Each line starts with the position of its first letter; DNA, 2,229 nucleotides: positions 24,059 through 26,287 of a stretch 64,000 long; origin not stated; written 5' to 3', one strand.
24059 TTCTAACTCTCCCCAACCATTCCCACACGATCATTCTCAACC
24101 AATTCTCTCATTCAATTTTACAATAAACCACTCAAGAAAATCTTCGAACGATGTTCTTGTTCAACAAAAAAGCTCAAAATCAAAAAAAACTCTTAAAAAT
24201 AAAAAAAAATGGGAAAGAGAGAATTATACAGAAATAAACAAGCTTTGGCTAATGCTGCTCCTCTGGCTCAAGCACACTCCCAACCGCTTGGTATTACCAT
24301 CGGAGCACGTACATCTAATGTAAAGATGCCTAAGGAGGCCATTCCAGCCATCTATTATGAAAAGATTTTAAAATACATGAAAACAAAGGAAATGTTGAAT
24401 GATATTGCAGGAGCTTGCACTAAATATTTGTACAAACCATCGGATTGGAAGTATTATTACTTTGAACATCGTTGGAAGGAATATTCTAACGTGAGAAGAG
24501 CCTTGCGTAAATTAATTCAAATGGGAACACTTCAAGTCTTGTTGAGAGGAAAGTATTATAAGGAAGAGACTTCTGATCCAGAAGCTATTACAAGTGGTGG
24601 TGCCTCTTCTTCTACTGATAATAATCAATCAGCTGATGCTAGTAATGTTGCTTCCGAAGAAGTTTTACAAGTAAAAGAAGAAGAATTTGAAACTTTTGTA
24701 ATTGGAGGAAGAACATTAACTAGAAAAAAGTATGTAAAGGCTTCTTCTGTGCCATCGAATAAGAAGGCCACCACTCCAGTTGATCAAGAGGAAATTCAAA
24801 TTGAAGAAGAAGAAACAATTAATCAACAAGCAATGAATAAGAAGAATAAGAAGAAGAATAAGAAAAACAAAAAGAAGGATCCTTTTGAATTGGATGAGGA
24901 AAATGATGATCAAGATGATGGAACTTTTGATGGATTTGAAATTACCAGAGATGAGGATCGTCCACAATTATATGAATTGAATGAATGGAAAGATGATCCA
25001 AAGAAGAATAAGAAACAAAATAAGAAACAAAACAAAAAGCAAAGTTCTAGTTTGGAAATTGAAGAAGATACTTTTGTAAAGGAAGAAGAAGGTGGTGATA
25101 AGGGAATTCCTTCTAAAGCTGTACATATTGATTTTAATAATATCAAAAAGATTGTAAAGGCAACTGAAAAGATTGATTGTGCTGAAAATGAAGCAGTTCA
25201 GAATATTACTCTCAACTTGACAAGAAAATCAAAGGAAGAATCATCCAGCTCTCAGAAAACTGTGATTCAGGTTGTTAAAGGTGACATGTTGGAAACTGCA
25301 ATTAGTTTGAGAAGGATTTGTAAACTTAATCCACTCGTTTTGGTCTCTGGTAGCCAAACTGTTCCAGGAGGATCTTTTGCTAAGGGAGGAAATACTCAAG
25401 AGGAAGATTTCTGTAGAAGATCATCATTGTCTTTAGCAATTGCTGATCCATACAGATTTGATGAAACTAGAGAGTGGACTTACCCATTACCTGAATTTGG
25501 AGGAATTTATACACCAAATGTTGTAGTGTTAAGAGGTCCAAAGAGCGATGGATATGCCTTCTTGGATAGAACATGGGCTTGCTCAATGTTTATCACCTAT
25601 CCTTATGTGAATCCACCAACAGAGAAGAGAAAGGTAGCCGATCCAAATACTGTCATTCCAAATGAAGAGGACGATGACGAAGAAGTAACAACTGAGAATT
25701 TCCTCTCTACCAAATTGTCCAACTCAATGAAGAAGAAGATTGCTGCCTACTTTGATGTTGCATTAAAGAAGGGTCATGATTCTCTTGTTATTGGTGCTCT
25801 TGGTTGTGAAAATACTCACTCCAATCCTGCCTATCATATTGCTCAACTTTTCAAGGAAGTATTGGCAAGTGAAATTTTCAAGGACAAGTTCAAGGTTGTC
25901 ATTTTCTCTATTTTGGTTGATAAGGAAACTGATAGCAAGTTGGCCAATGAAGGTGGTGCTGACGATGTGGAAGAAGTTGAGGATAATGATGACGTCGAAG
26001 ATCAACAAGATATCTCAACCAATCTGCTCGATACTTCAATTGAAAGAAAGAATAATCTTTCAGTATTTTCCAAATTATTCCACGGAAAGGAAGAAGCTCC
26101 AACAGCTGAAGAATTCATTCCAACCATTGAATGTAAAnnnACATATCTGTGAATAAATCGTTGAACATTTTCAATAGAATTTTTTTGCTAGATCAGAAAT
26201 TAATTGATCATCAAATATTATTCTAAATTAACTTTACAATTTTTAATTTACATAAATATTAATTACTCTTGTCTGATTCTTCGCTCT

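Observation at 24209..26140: Eukaryotic protein with a bacterial-type PARG (DUF2263/TIGR02452 macro-like) domain that retains the catalytic QEE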

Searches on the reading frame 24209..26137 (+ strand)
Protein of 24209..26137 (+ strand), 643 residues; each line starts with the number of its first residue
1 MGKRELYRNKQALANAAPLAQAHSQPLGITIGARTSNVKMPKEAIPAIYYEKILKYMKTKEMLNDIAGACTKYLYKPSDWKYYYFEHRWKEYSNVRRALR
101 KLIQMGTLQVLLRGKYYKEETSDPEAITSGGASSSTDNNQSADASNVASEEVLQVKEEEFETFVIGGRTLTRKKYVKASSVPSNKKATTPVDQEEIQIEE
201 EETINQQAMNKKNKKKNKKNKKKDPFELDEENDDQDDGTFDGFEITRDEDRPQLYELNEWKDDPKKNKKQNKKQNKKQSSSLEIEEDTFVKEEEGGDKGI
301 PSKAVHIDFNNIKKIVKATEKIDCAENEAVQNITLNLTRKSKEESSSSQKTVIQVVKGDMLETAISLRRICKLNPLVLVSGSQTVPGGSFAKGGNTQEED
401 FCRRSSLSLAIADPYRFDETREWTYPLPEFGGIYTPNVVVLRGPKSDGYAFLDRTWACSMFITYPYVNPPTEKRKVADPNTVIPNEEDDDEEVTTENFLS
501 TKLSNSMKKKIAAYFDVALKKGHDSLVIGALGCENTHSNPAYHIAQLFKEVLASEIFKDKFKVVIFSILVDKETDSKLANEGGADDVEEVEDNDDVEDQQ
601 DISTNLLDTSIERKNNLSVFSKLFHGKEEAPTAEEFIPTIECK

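Call 3: search_protein_families(library=pfam, proteins=[window:24209-26137:+], max_evalue=1)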
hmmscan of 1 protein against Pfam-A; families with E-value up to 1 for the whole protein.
window:24209-26137:+ (643 aa): 1 family
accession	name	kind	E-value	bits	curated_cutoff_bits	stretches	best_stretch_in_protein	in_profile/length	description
PF10021.15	PARG_cat_microb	-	1.5e-17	64.8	23.5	1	317-442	16-145/146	Microbial-type PARG, catalytic domain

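Call 4: search_protein_families(library=ncbifam, proteins=[window:24209-26137:+], max_evalue=1)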
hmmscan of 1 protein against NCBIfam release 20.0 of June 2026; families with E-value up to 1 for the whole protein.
window:24209-26137:+ (643 aa): 2 families
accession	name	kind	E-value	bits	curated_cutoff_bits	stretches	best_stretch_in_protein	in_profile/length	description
TIGR02452.1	TIGR02452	hypoth_equivalog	3.3e-22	79.3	50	1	316-572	17-255/266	TIGR02452 family protein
NF047351.1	lipase_YSIRK_Sa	exception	0.45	8.7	650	1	140-381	135-340/704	YSIRK-targeted triacylglycerol lipase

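Call 5: search_solved_structures(query=window:24209-26137:+, max_evalue=1, show_alignments=3)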
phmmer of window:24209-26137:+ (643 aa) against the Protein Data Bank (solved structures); distinct sequences matched with E-value up to 1: 8.
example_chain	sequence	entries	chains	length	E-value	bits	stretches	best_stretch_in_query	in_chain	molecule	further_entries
5zdf_A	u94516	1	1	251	1.5e-05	26.9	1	364-442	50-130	Poly ADP-ribose glycohydrolase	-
5zdg_C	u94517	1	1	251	2.2e-05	26.4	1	364-442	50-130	Poly APD-ribose glycohydrolase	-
5zde_C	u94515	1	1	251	2.5e-05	26.2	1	364-442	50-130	Poly ADP-ribose glycohydrolase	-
5zdd_A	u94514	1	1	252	2.6e-05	26.2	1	364-442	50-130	Poly ADP-ribose glycohydrolase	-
5zdb_A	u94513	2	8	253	2.6e-05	26.2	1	364-442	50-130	Poly ADP-ribose glycohydrolase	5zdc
5zda_A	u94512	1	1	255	2.7e-05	26.1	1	364-442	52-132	poly ADP-ribose glycohydrolase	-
3sig_A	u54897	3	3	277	0.0002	23.2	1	377-568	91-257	poly(ADP-ribose) glycohydrolase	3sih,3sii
3sij_A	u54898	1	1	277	0.0014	20.5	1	377-568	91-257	poly(ADP-ribose) glycohydrolase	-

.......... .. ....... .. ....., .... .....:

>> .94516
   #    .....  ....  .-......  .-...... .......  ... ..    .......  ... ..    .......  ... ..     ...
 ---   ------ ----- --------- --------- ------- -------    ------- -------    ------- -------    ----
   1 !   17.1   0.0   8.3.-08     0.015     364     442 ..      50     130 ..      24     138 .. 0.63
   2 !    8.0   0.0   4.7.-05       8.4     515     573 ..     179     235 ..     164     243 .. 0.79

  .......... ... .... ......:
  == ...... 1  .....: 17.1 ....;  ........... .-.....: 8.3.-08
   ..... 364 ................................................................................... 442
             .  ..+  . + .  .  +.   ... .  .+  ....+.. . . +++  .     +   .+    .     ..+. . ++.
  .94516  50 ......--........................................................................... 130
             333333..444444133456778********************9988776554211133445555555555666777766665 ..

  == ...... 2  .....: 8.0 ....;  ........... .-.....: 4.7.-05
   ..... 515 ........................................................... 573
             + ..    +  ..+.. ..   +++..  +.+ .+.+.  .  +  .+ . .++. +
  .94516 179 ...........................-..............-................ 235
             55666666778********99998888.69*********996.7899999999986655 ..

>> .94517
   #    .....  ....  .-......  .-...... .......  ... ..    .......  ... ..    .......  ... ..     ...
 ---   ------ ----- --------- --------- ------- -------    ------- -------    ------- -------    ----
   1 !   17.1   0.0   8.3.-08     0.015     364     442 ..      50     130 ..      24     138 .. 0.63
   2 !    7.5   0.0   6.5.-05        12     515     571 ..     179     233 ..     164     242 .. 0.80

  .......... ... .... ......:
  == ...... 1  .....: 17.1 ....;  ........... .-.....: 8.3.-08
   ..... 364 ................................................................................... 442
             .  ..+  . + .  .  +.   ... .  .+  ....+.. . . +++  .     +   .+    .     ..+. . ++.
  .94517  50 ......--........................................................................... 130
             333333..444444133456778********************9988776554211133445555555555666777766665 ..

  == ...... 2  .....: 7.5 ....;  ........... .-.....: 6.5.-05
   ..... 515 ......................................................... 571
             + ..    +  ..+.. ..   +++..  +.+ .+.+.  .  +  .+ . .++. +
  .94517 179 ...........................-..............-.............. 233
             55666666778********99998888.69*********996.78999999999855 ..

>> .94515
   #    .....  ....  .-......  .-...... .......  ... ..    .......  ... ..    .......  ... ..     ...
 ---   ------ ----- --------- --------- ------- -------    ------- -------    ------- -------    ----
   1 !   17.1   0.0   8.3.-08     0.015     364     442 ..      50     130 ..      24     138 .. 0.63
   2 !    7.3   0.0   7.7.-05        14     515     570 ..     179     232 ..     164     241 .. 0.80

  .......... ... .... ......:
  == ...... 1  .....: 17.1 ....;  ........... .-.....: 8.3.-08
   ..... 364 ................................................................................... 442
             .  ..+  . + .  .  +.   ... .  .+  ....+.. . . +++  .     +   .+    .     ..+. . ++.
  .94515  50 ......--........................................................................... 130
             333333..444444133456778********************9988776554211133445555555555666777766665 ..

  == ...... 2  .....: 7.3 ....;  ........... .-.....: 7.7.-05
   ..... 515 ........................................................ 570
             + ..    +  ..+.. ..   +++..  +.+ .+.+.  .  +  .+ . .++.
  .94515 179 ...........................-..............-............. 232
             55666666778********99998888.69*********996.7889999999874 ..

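Call 8: find_homologous_proteins(query=window:24209-26137:+)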
Query window:24209-26137:+ (643 aa): 5 proteins with E <= 0.001 among 8000 candidates.
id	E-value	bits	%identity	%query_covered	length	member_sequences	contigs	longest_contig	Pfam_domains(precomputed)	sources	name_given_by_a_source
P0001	1.4e-208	712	53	100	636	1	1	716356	PF10021.16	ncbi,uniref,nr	ncbi:hypothetical protein C9374_002239 [Naegleria lovaniensis]|uniref:Microbial-type PARG catalytic 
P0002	4.0e-182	625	50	91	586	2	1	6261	PF10021.16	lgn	-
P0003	3.8e-177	609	51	96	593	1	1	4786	PF10021.16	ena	-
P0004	1.3e-116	409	43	53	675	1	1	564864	PF10021.16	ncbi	ncbi:hypothetical protein ABK040_003597 [Willaertia magna]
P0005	2.7e-101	358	44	51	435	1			PF10021.16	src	-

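Call 15: search_protein_families(library=ncbifam, proteins=[P0001, P0004], max_evalue=0.01)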
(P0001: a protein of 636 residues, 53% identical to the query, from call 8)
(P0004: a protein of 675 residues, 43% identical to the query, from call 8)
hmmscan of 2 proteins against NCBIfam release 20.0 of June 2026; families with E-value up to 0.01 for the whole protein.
P0001 (636 aa): 1 family
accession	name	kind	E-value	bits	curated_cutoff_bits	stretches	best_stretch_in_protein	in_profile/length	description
TIGR02452.1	TIGR02452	hypoth_equivalog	5.7e-19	68.7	50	2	481-555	183-257/266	TIGR02452 family protein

P0004 (675 aa): 1 family
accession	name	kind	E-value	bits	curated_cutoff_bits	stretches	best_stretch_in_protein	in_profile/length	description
TIGR02452.1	TIGR02452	hypoth_equivalog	4.1e-14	52.8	50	2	326-470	20-164/266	TIGR02452 family protein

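Call 33: find_encoding_contigs(protein=window:24209-26137:+, flank=3000, max_places=3)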
Protein window:24209-26137:+ (643 aa): no gene with exactly this product is on record in the collection.

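Call 34: find_encoding_contigs(protein=P0001, flank=6000, max_places=2)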
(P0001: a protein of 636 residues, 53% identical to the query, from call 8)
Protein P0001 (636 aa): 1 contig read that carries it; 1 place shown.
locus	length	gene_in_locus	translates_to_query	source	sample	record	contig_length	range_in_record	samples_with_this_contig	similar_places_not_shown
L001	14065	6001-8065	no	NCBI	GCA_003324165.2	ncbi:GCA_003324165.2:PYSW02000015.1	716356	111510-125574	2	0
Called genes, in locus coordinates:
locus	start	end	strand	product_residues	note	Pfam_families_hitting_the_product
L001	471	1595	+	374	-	PF00022:Actin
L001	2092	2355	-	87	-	-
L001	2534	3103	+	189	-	PF13894:zf-C2H2_4 (faint)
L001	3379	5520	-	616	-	PF25406:PH_31 (faint), PF27087:LRR_TMOD-LMOD, PF12796:Ank_2, PF13637:Ank_4 (weak), PF00023:Ank (weak), PF13606:Ank_3 (weak), PF12796:Ank_2, PF13637:Ank_4, +2 more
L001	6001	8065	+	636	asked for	PF10021:PARG_cat_microb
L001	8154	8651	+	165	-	-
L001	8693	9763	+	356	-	PF00850:Hist_deacetyl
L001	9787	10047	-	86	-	-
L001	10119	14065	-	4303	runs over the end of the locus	PF00354:Pentaxin (weak), PF07974:EGF_2 (faint), PF13385:Laminin_G_3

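Call 47: predict_structure(alignment_id=A3)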
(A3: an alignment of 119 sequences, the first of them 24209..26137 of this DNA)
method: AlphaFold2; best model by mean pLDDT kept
length: 643 residues; sequences in the alignment: 119
mean_pLDDT: 75.2   pTM: 0.73
mean pLDDT of the five models: 75.2, 75.0, 74.8, 74.7, 74.3
residues with pLDDT >= 90: 323; 70-90: 58; 50-70: 94; < 50: 168
segments of 3 or more residues with pLDDT < 50: 1-5, 15-22, 130-159, 175-193, 195-200, 202-213, 215-221, 225-247, 253-265, 273-290, 603-610
pLDDT, mean of each block of 10 residues (from residue 1): 46 47 72 74 96 91 92 96 89 90 97 95 63 41 35 37 59 48 41 40 41 44 46 41 47 47 46 44 44 69 96 98 97 82 72 97 98 98 96 95 98 94 95 98 97 98 96 85 65 87 98 98 98 87 96 95 96 56 51 52 47 81 95 97 77
secondary structure, 60 per line:
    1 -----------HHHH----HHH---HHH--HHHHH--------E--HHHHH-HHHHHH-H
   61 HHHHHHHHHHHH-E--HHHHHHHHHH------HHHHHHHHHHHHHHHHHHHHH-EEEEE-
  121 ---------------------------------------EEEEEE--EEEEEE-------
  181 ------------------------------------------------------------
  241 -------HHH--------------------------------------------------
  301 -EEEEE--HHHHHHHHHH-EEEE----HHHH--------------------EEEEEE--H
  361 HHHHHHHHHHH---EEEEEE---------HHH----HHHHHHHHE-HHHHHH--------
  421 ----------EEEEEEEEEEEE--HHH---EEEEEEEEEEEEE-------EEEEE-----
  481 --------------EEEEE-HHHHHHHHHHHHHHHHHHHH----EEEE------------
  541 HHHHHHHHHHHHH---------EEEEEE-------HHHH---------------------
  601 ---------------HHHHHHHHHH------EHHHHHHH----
elements in order (helices of 4 or more, strands of 3 or more residues): H12-15 H31-35 H47-51 H53-58 H60-72 H77-86 H93-113 E115-119 E160-165 E168-173 E302-306 H309-318 E320-323 H328-331 E352-357 H360-371 E375-380 H397-404 H407-412 E431-442 E451-463 E471-475 E495-499 H501-520 E525-528 H541-553 E563-568 H576-579 H616-625 H633-639

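Call 49: fold_search(model_id=the predicted structure, library=pdb)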
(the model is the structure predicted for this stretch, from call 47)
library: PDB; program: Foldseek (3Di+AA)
matches with E <= 10: 647; with E <= 0.001: 38
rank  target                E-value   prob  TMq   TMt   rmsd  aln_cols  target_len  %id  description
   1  3sig                  1.7e-12  1.00  0.29  0.68   8.1       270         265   19  The X-ray crystal structure of poly(ADP-ribose) glycohydrolase (PARG) bound to ADP-ribose from Thermomonospora curvata (released 2011-08-24)
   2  3sih                  2.4e-12  1.00  0.31  0.69   7.9       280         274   19  The X-ray crystal structure of poly(ADP-ribose) glycohydrolase (PARG) from Thermomonospora curvata (released 2011-08-24)
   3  3sij                  4.3e-12  1.00  0.29  0.69   8.1       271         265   18  The X-ray crystal structure of poly(ADP-ribose) glycohydrolase E115A mutant from Thermomonospora curvata (released 2011-08-24)
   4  5zdc_F                1.9e-11  1.00  0.29  0.69  10.0       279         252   20  Crystal structure of poly(ADP-ribose) glycohydrolase (PARG) from Deinococcus radiodurans in complex with ADP-ribose (P (released 2019-02-27)
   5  5zdg                  3.5e-11  1.00  0.28  0.69  10.6       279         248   20  Crystal structure of poly(ADP-ribose) glycohydrolase (PARG) T267R mutant from Deinococcus radiodurans in complex with AD (released 2019-02-27)
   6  5zdc_L                4.4e-11  1.00  0.28  0.70   9.5       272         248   20  Crystal structure of poly(ADP-ribose) glycohydrolase (PARG) from Deinococcus radiodurans in complex with ADP-ribose (P (released 2019-02-27)
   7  5zdc_H                1.0e-10  1.00  0.27  0.65  10.5       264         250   20  Crystal structure of poly(ADP-ribose) glycohydrolase (PARG) from Deinococcus radiodurans in complex with ADP-ribose (P (released 2019-02-27)
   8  5zde                  1.4e-10  1.00  0.28  0.69   9.7       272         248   20  Crystal structure of poly(ADP-ribose) glycohydrolase (PARG) from Deinococcus radiodurans in complex with ADP-ribose (P32 (released 2019-02-27)
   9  5zdb_A                1.4e-10  1.00  0.28  0.67   9.3       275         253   18  Crystal structure of poly(ADP-ribose) glycohydrolase (PARG) from Deinococcus radiodurans in complex with ADP-ribose (P (released 2019-02-27)
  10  5zdf                  1.7e-10  1.00  0.28  0.71  10.1       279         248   21  Crystal structure of poly(ADP-ribose) glycohydrolase (PARG) T267K mutant from Deinococcus radiodurans in complex with AD (released 2019-02-27)
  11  5zdc_D                3.6e-10  1.00  0.28  0.68   9.8       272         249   20  Crystal structure of poly(ADP-ribose) glycohydrolase (PARG) from Deinococcus radiodurans in complex with ADP-ribose (P (released 2019-02-27)
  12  5zdb_B                6.6e-10  1.00  0.28  0.68   9.7       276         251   20  Crystal structure of poly(ADP-ribose) glycohydrolase (PARG) from Deinococcus radiodurans in complex with ADP-ribose (P (released 2019-02-27)
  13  5zda                  1.5e-09  1.00  0.27  0.68   9.9       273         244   18  Crystal structure of poly(ADP-ribose) glycohydrolase (PARG) from Deinococcus radiodurans in apo form (released 2019-02-27)
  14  8rsj_B                1.0e-04  1.00  0.21  0.48  15.1       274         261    9  Crystal structure of Methanobrevibacter oralis macrodomain in complex with ADPr in open conformation (released 2024-09-25)
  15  8rsj_A                1.4e-04  1.00  0.21  0.47  15.8       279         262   10  Crystal structure of Methanobrevibacter oralis macrodomain in complex with ADPr in open conformation (released 2024-09-25)
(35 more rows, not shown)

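Call 66: find_encoding_contigs(protein=P0002, flank=3000, max_places=2)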
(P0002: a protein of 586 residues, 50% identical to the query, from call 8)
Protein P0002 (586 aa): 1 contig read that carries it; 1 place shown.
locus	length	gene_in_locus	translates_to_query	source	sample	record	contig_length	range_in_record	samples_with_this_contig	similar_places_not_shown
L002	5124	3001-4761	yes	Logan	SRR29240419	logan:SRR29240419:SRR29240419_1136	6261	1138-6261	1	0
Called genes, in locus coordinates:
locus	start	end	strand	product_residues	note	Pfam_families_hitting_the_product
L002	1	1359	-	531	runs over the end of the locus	PF13516:LRR_6 (faint), PF27087:LRR_TMOD-LMOD, PF12796:Ank_2, PF13637:Ank_4 (weak), PF00023:Ank (weak), PF13606:Ank_3 (weak), PF12796:Ank_2, PF13637:Ank_4, +1 more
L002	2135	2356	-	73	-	-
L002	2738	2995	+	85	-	-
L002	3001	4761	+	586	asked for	PF10021:PARG_cat_microb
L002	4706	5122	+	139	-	?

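Call 67: find_encoding_contigs(protein=P0003, flank=3000, max_places=2)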
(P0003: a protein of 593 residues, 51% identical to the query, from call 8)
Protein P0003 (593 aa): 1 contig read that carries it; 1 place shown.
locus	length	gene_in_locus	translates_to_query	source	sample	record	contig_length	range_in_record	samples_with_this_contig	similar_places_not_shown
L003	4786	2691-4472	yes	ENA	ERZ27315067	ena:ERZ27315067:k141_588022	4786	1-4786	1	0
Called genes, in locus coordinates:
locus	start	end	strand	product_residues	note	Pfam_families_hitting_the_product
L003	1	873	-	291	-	?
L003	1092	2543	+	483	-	PF23598:LRR_14 (faint), PF12799:LRR_4 (faint), PF00560:LRR_1 (faint), PF13516:LRR_6 (faint)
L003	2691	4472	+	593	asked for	PF10021:PARG_cat_microb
